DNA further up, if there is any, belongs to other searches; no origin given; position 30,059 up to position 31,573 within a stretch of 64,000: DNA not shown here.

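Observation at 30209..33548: Two adjacent secreted proteins built from 2 and 3 tandem DsbA-like thioredoxin modules (five CxxC modules in 3.3 kb)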

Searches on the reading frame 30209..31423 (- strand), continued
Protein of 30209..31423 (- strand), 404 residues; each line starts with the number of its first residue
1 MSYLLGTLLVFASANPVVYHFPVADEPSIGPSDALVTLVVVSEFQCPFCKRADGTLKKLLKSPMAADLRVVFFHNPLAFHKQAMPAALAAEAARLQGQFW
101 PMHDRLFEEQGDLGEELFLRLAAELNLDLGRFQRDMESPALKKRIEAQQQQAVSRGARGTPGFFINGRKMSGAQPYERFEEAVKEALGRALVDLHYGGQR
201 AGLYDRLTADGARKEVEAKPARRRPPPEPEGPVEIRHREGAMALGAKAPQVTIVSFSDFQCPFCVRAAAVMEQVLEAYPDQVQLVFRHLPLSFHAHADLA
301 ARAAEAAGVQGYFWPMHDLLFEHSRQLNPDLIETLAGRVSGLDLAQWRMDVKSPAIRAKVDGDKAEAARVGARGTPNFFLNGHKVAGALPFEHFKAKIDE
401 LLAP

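Call 22: find_homologous_proteins(query=window:30209-31423:-, max_evalue=1e-10)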
Query window:30209-31423:- (404 aa): 2771 proteins with E <= 1e-10 among 8000 candidates; the best 120 are listed.
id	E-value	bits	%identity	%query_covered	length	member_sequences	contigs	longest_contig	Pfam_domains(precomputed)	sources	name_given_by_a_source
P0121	3.3e-228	776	85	100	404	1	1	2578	PF13743.13,PF13098.14,PF01323.27,PF13462.13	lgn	-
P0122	5.2e-214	729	79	100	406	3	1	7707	PF13743.13,PF13098.14,PF01323.27,PF13462.13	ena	-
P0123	2.8e-212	723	80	96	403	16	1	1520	PF00462.31,PF13743.13,PF13098.14,PF01323.27,PF13462.13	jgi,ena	-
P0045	6.5e-190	650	45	97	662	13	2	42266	PF00462.31,PF13192.13,PF05605.19,PF13743.13,PF13098.14,PF01323.27,PF13462.13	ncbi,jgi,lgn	jgi:protein-disulfide isomerase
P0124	1.3e-188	645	71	97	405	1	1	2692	PF13743.13,PF13098.14,PF01323.27,PF13462.13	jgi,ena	-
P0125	1.2e-181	622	43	95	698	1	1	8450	PF00462.31,PF13192.13,PF05605.19,PF13743.13,PF00085.27,PF13098.14,PF01323.27,PF16683.12,PF13462.13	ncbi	-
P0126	3.7e-179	614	43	95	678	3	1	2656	PF00462.31,PF13192.13,PF13728.13,PF13743.13,PF00085.27,PF13098.14,PF01323.27,PF13462.13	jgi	jgi:protein-disulfide isomerase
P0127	7.4e-177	607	40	95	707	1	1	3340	PF00462.31,PF13192.13,PF13743.13,PF00085.27,PF13098.14,PF01323.27,PF22767.3,PF13462.13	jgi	jgi:protein-disulfide isomerase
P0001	1.6e-175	602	46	97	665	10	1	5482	PF13192.13,PF05605.19,PF13743.13,PF13098.14,PF01323.27,PF13462.13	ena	-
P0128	3.6e-174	598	42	96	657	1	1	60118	PF00462.31,PF13743.13,PF00085.27,PF13098.14,PF01323.27,PF13462.13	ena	-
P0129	3.8e-174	598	43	96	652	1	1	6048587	PF00462.31,PF13743.13,PF00085.27,PF13098.14,PF01323.27,PF13462.13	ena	-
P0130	2.6e-173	595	41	96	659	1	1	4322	PF00462.31,PF13743.13,PF13098.14,PF01323.27,PF13462.13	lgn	-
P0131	1.8e-172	592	44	97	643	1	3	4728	PF00462.31,PF13728.13,PF13743.13,PF00085.27,PF08534.17,PF13905.13,PF13098.14,PF01323.27,PF24440.2,PF13462.13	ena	-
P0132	1.5e-170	586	45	95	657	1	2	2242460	PF00462.31,PF13192.13,PF26082.1,PF13743.13,PF00085.27,PF13098.14,PF01323.27,PF13462.13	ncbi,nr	ncbi:MAG: thioredoxin domain-containing protein [Myxococcales bacterium]|nr:thioredoxin domain-conta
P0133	3.2e-169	581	41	97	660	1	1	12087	PF00462.31,PF13728.13,PF13743.13,PF00085.27,PF13098.14,PF01323.27,PF13462.13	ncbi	-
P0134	1.9e-168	579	41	97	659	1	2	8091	PF00462.31,PF13728.13,PF13743.13,PF00085.27,PF13098.14,PF01323.27,PF13462.13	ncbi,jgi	jgi:protein-disulfide isomerase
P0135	2.2e-168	579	45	95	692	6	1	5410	PF00462.31,PF13192.13,PF05605.19,PF13743.13,PF00085.27,PF13098.14,PF01323.27,PF13462.13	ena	-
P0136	6.6e-168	577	42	96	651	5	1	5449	PF00462.31,PF13728.13,PF13743.13,PF00085.27,PF08534.17,PF13905.13,PF13098.14,PF01323.27,PF13462.13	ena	-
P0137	1.3e-167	576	44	94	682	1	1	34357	PF00462.31,PF13192.13,PF13743.13,PF00085.27,PF13098.14,PF01323.27,PF13462.13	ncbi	ncbi:MAG: hypothetical protein AMXMBFR64_50660 [Myxococcales bacterium]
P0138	1.5e-167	576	43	97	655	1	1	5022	PF00462.31,PF13728.13,PF13743.13,PF00085.27,PF13098.14,PF01323.27,PF13462.13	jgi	-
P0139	9.7e-167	573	42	95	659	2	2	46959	PF00462.31,PF13192.13,PF13728.13,PF13743.13,PF00085.27,PF13098.14,PF01323.27,PF13462.13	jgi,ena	-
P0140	4.3e-166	571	43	95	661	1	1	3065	PF00462.31,PF13192.13,PF05605.19,PF13728.13,PF13743.13,PF00085.27,PF13098.14,PF01323.27,PF24440.2,PF13462.13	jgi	jgi:protein-disulfide isomerase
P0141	1.2e-164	566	42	95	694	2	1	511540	PF13192.13,PF13743.13,PF00085.27,PF13098.14,PF01323.27,PF13462.13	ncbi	-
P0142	1.8e-164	566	43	96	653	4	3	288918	PF00462.31,PF13192.13,PF13743.13,PF00085.27,PF13098.14,PF01323.27,PF13462.13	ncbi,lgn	-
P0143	5.4e-164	564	45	97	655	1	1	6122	PF00462.31,PF13192.13,PF13743.13,PF00085.27,PF13098.14,PF01323.27,PF13462.13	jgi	jgi:protein-disulfide isomerase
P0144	6.2e-164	564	41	95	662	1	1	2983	PF00462.31,PF13728.13,PF13743.13,PF13098.14,PF01323.27,PF13462.13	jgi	jgi:protein-disulfide isomerase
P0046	1.9e-162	559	46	97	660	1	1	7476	PF00462.31,PF13192.13,PF05605.19,PF13743.13,PF13098.14,PF01323.27,PF24440.2,PF13462.13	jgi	jgi:protein-disulfide isomerase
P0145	2.4e-162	559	42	95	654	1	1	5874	PF00462.31,PF13192.13,PF13728.13,PF13743.13,PF00085.27,PF13098.14,PF01323.27,PF28577.1,PF13462.13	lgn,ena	-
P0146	1.0e-161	557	42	95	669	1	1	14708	PF00462.31,PF13192.13,PF13743.13,PF00085.27,PF13098.14,PF01323.27,PF13462.13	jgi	jgi:protein-disulfide isomerase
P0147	9.8e-161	553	44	93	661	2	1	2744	PF13192.13,PF05605.19,PF13743.13,PF00085.27,PF13098.14,PF01323.27,PF24440.2,PF13462.13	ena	-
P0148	2.2e-160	552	43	97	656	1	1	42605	PF00462.31,PF13192.13,PF13743.13,PF00085.27,PF13098.14,PF01323.27,PF13462.13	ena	-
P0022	3.4e-160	552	46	97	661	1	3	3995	PF00462.31,PF13192.13,PF05605.19,PF13743.13,PF13098.14,PF01323.27,PF13462.13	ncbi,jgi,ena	-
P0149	4.7e-160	551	42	96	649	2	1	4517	PF00462.31,PF13728.13,PF13743.13,PF00085.27,PF13098.14,PF01323.27,PF13462.13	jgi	jgi:protein-disulfide isomerase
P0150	1.5e-159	550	44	96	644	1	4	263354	PF00462.31,PF13192.13,PF13743.13,PF00085.27,PF13098.14,PF01323.27,PF13462.13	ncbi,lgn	ncbi:MAG: thioredoxin domain-containing protein [Myxococcota bacterium]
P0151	5.4e-159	548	43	96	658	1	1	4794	PF00462.31,PF13192.13,PF13728.13,PF13743.13,PF00085.27,PF13098.14,PF01323.27,PF13462.13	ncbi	ncbi:MAG: thioredoxin domain-containing protein [Myxococcota bacterium]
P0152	1.2e-158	547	42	95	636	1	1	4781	PF00462.31,PF13728.13,PF13743.13,PF00085.27,PF13098.14,PF01323.27,PF13462.13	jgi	jgi:protein-disulfide isomerase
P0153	1.9e-158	546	42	95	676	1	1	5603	PF06110.18,PF13192.13,PF13728.13,PF13743.13,PF00085.27,PF13098.14,PF01323.27,PF13462.13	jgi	jgi:protein-disulfide isomerase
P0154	2.5e-158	546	43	95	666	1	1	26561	PF00462.31,PF13192.13,PF13743.13,PF00085.27,PF13098.14,PF01323.27,PF13462.13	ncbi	-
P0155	7.6e-157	541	45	96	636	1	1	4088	PF00462.31,PF13743.13,PF00085.27,PF13098.14,PF01323.27,PF13462.13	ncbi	-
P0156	7.8e-157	541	39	95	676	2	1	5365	PF13192.13,PF13743.13,PF00085.27,PF13098.14,PF01323.27,PF13462.13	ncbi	-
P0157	7.2e-156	537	41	95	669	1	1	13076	PF00462.31,PF13192.13,PF05605.19,PF13743.13,PF00085.27,PF13098.14,PF01323.27,PF13462.13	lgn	-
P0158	1.9e-155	536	43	95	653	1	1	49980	PF00462.31,PF13192.13,PF26082.1,PF13728.13,PF13743.13,PF00085.27,PF13098.14,PF01323.27,PF13462.13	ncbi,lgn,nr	ncbi:MAG: thioredoxin domain-containing protein [Deltaproteobacteria bacterium]|nr:thioredoxin domai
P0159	4.1e-155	535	41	94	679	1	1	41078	PF00462.31,PF13192.13,PF13728.13,PF13743.13,PF00085.27,PF13098.14,PF01323.27,PF13462.13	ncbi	-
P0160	2.1e-154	533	42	95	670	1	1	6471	PF00462.31,PF13192.13,PF13743.13,PF00085.27,PF13098.14,PF01323.27,PF13462.13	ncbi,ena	-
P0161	3.0e-154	532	42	96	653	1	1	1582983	PF00462.31,PF13192.13,PF13728.13,PF13743.13,PF00085.27,PF08534.17,PF13905.13,PF13098.14,PF01323.27,PF13462.13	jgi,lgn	jgi:protein-disulfide isomerase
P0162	9.1e-154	531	47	94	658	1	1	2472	PF00462.31,PF13743.13,PF00085.27,PF13098.14,PF01323.27,PF13462.13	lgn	-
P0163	1.1e-153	530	43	95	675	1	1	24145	PF00462.31,PF13192.13,PF13743.13,PF00085.27,PF13098.14,PF01323.27,PF13462.13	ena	-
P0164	1.4e-152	527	41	97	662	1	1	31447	PF00462.31,PF13192.13,PF13728.13,PF13743.13,PF00085.27,PF13098.14,PF01323.27,PF13462.13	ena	-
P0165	2.5e-152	526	41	96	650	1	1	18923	PF00462.31,PF13728.13,PF13743.13,PF00085.27,PF13905.13,PF13098.14,PF01323.27,PF13462.13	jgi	jgi:protein-disulfide isomerase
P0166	4.8e-152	525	41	94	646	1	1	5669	PF00462.31,PF13728.13,PF13743.13,PF00085.27,PF08534.17,PF13905.13,PF13098.14,PF01323.27,PF13462.13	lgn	-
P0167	6.5e-152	524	41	97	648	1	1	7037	PF00462.31,PF13192.13,PF13743.13,PF00085.27,PF13098.14,PF01323.27,PF13462.13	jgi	jgi:protein-disulfide isomerase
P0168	7.3e-152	524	38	95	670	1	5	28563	PF00462.31,PF13192.13,PF05605.19,PF13743.13,PF13098.14,PF01323.27,PF13462.13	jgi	jgi:protein-disulfide isomerase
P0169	3.0e-151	522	42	95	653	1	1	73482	PF00462.31,PF13192.13,PF13728.13,PF13743.13,PF00085.27,PF13905.13,PF13098.14,PF01323.27,PF13462.13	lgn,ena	-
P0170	7.5e-151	521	46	96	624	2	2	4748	PF00462.31,PF13743.13,PF13098.14,PF01323.27,PF13462.13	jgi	-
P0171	3.0e-150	519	45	96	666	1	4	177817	PF00462.31,PF13192.13,PF13743.13,PF00085.27,PF13098.14,PF01323.27,PF13462.13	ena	-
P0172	5.6e-150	518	43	95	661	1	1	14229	PF00462.31,PF13743.13,PF00085.27,PF13098.14,PF01323.27,PF13462.13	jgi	jgi:protein-disulfide isomerase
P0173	5.9e-150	518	41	95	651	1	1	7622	PF00462.31,PF13728.13,PF13743.13,PF00085.27,PF13905.13,PF13098.14,PF01323.27,PF13462.13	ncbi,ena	-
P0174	1.2e-149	517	42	95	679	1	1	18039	PF00462.31,PF13192.13,PF13743.13,PF00085.27,PF13098.14,PF01323.27,PF13462.13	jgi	jgi:protein-disulfide isomerase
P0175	3.2e-149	516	43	95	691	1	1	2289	PF00462.31,PF13192.13,PF13743.13,PF00085.27,PF13098.14,PF01323.27,PF13462.13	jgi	jgi:protein-disulfide isomerase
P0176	4.1e-149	515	39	92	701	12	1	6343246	PF13192.13,PF13743.13,PF00085.27,PF13098.14,PF01323.27,PF22767.3,PF13462.13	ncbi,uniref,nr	ncbi:thioredoxin domain-containing protein [Nannocystis sp. RBIL2]|uniref:DsbA family protein n=1 Ta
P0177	4.4e-149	515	41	97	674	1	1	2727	PF00462.31,PF13743.13,PF00085.27,PF13098.14,PF01323.27,PF11527.14,PF13462.13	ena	-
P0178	5.4e-149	515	39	94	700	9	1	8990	PF13192.13,PF13743.13,PF00085.27,PF13098.14,PF01323.27,PF13462.13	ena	-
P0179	7.3e-149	514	39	95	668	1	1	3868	PF00462.31,PF06110.18,PF13192.13,PF05605.19,PF13743.13,PF00085.27,PF13098.14,PF01323.27,PF24440.2,PF13462.13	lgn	-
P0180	7.4e-149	514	41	94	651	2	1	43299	PF00462.31,PF13728.13,PF13743.13,PF08534.17,PF13098.14,PF01323.27,PF13462.13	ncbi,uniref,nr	ncbi:DsbA family protein [Corallococcus terminator]|uniref:Thioredoxin n=1 Tax=Corallococcus termina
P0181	1.8e-148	513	44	91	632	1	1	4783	PF00462.31,PF13728.13,PF13743.13,PF00085.27,PF13905.13,PF13098.14,PF01323.27,PF24440.2,PF13462.13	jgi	jgi:protein-disulfide isomerase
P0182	2.2e-148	513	43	95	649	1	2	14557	PF00462.31,PF13192.13,PF05605.19,PF13743.13,PF00085.27,PF13098.14,PF01323.27,PF13462.13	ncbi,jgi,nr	ncbi:MAG: thioredoxin [Myxococcales bacterium]|nr:MAG: thioredoxin [Myxococcales bacterium]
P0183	2.3e-148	513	41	95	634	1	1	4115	PF00462.31,PF13728.13,PF13743.13,PF00085.27,PF13098.14,PF01323.27,PF13462.13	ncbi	-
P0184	3.3e-148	512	37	95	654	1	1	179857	PF00462.31,PF13192.13,PF05605.19,PF13743.13,PF00085.27,PF13098.14,PF01323.27,PF24440.2,PF13462.13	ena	-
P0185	3.7e-148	512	42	95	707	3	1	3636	PF00462.31,PF13728.13,PF13743.13,PF00085.27,PF13905.13,PF13098.14,PF01323.27,PF13462.13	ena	-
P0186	7.1e-148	511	43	95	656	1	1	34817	PF00462.31,PF13192.13,PF13728.13,PF13743.13,PF00085.27,PF13098.14,PF01323.27,PF13462.13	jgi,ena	-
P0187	4.4e-147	509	47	95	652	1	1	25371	PF00462.31,PF13192.13,PF13743.13,PF00085.27,PF13098.14,PF01323.27,PF13462.13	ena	-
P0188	9.7e-147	507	38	95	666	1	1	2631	PF13192.13,PF05605.19,PF13743.13,PF00085.27,PF13098.14,PF01323.27,PF24440.2,PF13462.13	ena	-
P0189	1.3e-146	507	38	95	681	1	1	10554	PF13192.13,PF05605.19,PF13743.13,PF00085.27,PF13098.14,PF01323.27,PF24440.2,PF13462.13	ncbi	ncbi:MAG: DsbA family protein [Myxococcota bacterium]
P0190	1.4e-146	507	45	96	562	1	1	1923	PF13743.13,PF00085.27,PF13098.14,PF01323.27,PF13462.13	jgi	jgi:protein-disulfide isomerase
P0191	1.6e-146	507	42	95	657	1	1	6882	PF00462.31,PF13192.13,PF18402.8,PF13728.13,PF13743.13,PF00085.27,PF13098.14,PF01323.27,PF13462.13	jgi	jgi:protein-disulfide isomerase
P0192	4.8e-146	505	41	94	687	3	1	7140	PF00462.31,PF06110.18,PF13192.13,PF05605.19,PF13743.13,PF13098.14,PF01323.27,PF24440.2,PF22767.3,PF13462.13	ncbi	-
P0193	5.5e-146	505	42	96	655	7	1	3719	PF00462.31,PF26082.1,PF13728.13,PF13743.13,PF00085.27,PF13098.14,PF01323.27,PF13462.13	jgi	-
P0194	1.7e-145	503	43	93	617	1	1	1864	PF00462.31,PF13192.13,PF13728.13,PF13743.13,PF00085.27,PF13098.14,PF01323.27,PF13462.13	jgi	jgi:protein-disulfide isomerase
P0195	3.7e-145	502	44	94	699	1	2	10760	PF00462.31,PF13728.13,PF13743.13,PF00085.27,PF13098.14,PF01323.27,PF24440.2,PF13462.13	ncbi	-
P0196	4.1e-145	502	43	95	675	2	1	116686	PF00462.31,PF13192.13,PF13743.13,PF00085.27,PF13098.14,PF01323.27,PF13462.13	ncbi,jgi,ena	-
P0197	4.5e-145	502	40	95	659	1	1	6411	PF00462.31,PF13743.13,PF13098.14,PF01323.27,PF13462.13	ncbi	-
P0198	7.2e-145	501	44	96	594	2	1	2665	PF00462.31,PF13728.13,PF13743.13,PF00085.27,PF13905.13,PF13098.14,PF01323.27,PF13462.13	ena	-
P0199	8.6e-145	501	42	95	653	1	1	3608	PF00462.31,PF13728.13,PF13743.13,PF00085.27,PF13905.13,PF13098.14,PF01323.27,PF13462.13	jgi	jgi:protein-disulfide isomerase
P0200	1.0e-143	497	43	95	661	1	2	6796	PF13743.13,PF13098.14,PF01323.27,PF13462.13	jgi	-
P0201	1.8e-143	497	43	96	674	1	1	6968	PF00462.31,PF13192.13,PF13728.13,PF13743.13,PF00085.27,PF13098.14,PF01323.27,PF13462.13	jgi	jgi:protein-disulfide isomerase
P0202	2.3e-143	496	46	94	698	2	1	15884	PF00462.31,PF13728.13,PF13743.13,PF00085.27,PF13905.13,PF13098.14,PF01323.27,PF24440.2,PF13462.13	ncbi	-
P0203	3.4e-143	496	44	93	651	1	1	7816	PF00462.31,PF13192.13,PF13743.13,PF00085.27,PF13098.14,PF01323.27,PF13462.13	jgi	jgi:protein-disulfide isomerase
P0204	4.9e-143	495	44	92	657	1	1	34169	PF00462.31,PF13743.13,PF00085.27,PF13098.14,PF01323.27,PF13462.13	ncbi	ncbi:MAG: thioredoxin domain-containing protein [Pseudomonadota bacterium]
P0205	5.0e-143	495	42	95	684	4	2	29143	PF00462.31,PF13192.13,PF13743.13,PF13098.14,PF01323.27,PF13462.13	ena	-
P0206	5.1e-143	495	39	93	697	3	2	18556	PF00462.31,PF13192.13,PF13743.13,PF00085.27,PF13905.13,PF13098.14,PF01323.27,PF13462.13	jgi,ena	-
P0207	8.5e-143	494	45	96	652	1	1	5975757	PF00462.31,PF13728.13,PF13743.13,PF00085.27,PF13098.14,PF01323.27,PF13462.13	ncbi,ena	-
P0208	9.7e-143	494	39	94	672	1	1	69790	PF00462.31,PF13192.13,PF05605.19,PF13743.13,PF00085.27,PF13098.14,PF01323.27,PF13462.13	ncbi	-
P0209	3.3e-142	492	42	95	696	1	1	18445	PF13192.13,PF13743.13,PF00085.27,PF13098.14,PF01323.27,PF24440.2,PF13462.13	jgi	jgi:protein-disulfide isomerase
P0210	3.6e-142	492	43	95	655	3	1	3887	PF00462.31,PF13728.13,PF13743.13,PF00085.27,PF13098.14,PF01323.27,PF13462.13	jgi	jgi:protein-disulfide isomerase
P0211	4.6e-142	492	43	93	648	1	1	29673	PF00462.31,PF13192.13,PF13743.13,PF00085.27,PF13098.14,PF01323.27,PF13462.13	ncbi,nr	ncbi:MAG: thioredoxin domain-containing protein [Myxococcales bacterium]|nr:thioredoxin domain-conta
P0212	4.9e-142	492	41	94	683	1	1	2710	PF00462.31,PF13743.13,PF00085.27,PF13098.14,PF01323.27,PF13462.13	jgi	jgi:protein-disulfide isomerase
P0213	5.8e-142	492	42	95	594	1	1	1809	PF00462.31,PF13894.13,PF13728.13,PF13743.13,PF00085.27,PF13905.13,PF13098.14,PF01323.27,PF05049.20,PF13462.13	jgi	jgi:protein-disulfide isomerase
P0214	6.1e-142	492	42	95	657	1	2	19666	PF00462.31,PF06110.18,PF13192.13,PF13728.13,PF13743.13,PF00085.27,PF13905.13,PF13098.14,PF01323.27,PF13462.13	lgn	-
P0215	6.3e-142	492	43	94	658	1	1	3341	PF13743.13,PF13098.14,PF01323.27,PF13462.13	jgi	jgi:protein-disulfide isomerase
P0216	1.9e-141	490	42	94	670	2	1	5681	PF00462.31,PF13192.13,PF13743.13,PF13098.14,PF01323.27,PF13462.13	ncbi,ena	-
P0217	3.0e-141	489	41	96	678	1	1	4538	PF00462.31,PF13192.13,PF13743.13,PF00085.27,PF13098.14,PF01323.27,PF13462.13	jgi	jgi:protein-disulfide isomerase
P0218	4.6e-141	489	40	95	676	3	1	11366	PF00462.31,PF13743.13,PF00085.27,PF13098.14,PF01323.27,PF13462.13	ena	-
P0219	5.3e-141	489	39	94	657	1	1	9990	PF00462.31,PF13192.13,PF05605.19,PF13743.13,PF00085.27,PF13098.14,PF01323.27,PF13462.13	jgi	jgi:protein-disulfide isomerase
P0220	8.2e-141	488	41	95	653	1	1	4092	PF00462.31,PF13192.13,PF13728.13,PF13743.13,PF00085.27,PF13905.13,PF13098.14,PF01323.27,PF13462.13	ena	-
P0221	8.8e-141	488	40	90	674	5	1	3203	PF00462.31,PF13743.13,PF00085.27,PF13905.13,PF13098.14,PF01323.27,PF13462.13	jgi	jgi:protein-disulfide isomerase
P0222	1.2e-140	487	48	92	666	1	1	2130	PF00462.31,PF13728.13,PF13743.13,PF00085.27,PF13098.14,PF01323.27,PF13462.13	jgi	jgi:protein-disulfide isomerase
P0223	1.8e-140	487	43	95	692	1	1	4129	PF00462.31,PF13192.13,PF13743.13,PF13098.14,PF01323.27,PF13462.13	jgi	jgi:protein-disulfide isomerase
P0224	2.7e-140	486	45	94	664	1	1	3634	PF00462.31,PF13192.13,PF13728.13,PF13743.13,PF00085.27,PF13905.13,PF13098.14,PF01323.27,PF13462.13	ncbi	-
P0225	4.8e-140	485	44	96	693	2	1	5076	PF00462.31,PF13192.13,PF13728.13,PF13743.13,PF00085.27,PF13098.14,PF01323.27,PF13462.13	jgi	jgi:protein-disulfide isomerase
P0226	1.0e-139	484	43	90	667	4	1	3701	PF00462.31,PF13743.13,PF00085.27,PF13098.14,PF01323.27,PF13462.13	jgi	jgi:protein-disulfide isomerase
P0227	1.1e-139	484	44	94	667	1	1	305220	PF00462.31,PF13743.13,PF13098.14,PF01323.27,PF13462.13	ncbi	ncbi:MAG: hypothetical protein AMXMBFR64_04590 [Myxococcales bacterium]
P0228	1.6e-139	484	44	95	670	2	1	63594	PF00462.31,PF13192.13,PF13743.13,PF00085.27,PF13098.14,PF01323.27,PF13462.13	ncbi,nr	ncbi:MAG: thioredoxin [Deltaproteobacteria bacterium]|nr:MAG: thioredoxin [Deltaproteobacteria bacte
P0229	1.9e-139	483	42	94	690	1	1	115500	PF13192.13,PF13743.13,PF00085.27,PF13098.14,PF01323.27,PF24440.2,PF13462.13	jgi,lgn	jgi:protein-disulfide isomerase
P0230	2.3e-139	483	41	95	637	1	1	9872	PF00462.31,PF13743.13,PF00085.27,PF13098.14,PF01323.27,PF13462.13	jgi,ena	-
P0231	3.2e-139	483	43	95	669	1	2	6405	PF00462.31,PF13728.13,PF13743.13,PF00085.27,PF13905.13,PF13098.14,PF01323.27,PF13462.13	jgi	jgi:protein-disulfide isomerase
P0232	3.7e-139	482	41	95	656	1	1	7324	PF13728.13,PF13743.13,PF00085.27,PF13098.14,PF01323.27,PF13462.13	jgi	jgi:protein-disulfide isomerase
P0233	3.8e-139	482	40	95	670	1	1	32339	PF13743.13,PF00085.27,PF13098.14,PF01323.27,PF13462.13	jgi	jgi:protein-disulfide isomerase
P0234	4.0e-139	482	43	94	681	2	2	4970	PF00462.31,PF05605.19,PF13743.13,PF00085.27,PF13098.14,PF01323.27,PF13462.13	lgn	-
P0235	6.1e-139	482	41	94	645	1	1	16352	PF00462.31,PF13728.13,PF13743.13,PF00085.27,PF13905.13,PF13098.14,PF01323.27,PF13462.13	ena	-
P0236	1.7e-138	480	44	95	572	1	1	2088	PF00462.31,PF13743.13,PF00085.27,PF13905.13,PF13098.14,PF01323.27,PF13462.13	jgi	jgi:protein-disulfide isomerase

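Call 24: find_encoding_contigs(protein=P0122, flank=8000, max_places=3)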
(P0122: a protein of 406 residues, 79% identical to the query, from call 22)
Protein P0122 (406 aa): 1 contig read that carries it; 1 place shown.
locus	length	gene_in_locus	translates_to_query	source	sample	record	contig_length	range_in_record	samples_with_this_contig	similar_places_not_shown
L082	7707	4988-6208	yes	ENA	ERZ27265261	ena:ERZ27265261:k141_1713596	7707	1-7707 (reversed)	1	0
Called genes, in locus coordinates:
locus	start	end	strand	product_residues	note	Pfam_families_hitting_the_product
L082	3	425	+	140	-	?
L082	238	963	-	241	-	-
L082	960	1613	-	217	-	PF03167:UDG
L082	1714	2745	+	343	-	PF06723:MreB_Mbl, PF00022:Actin, PF00012:HSP70, PF14450:FtsA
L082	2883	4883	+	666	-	PF13462:Thioredoxin_4, PF01323:DSBA, PF05605:zf-Di19 (faint), PF13462:Thioredoxin_4, PF01323:DSBA, PF13098:Thioredoxin_2 (weak), PF13462:Thioredoxin_4, PF01323:DSBA, +2 more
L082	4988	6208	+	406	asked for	PF13462:Thioredoxin_4, PF13743:Thioredoxin_5 (faint), PF01323:DSBA, PF13098:Thioredoxin_2 (weak), PF13462:Thioredoxin_4, PF01323:DSBA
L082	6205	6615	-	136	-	PF13948:DUF4215 (faint)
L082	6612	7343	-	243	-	-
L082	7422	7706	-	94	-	?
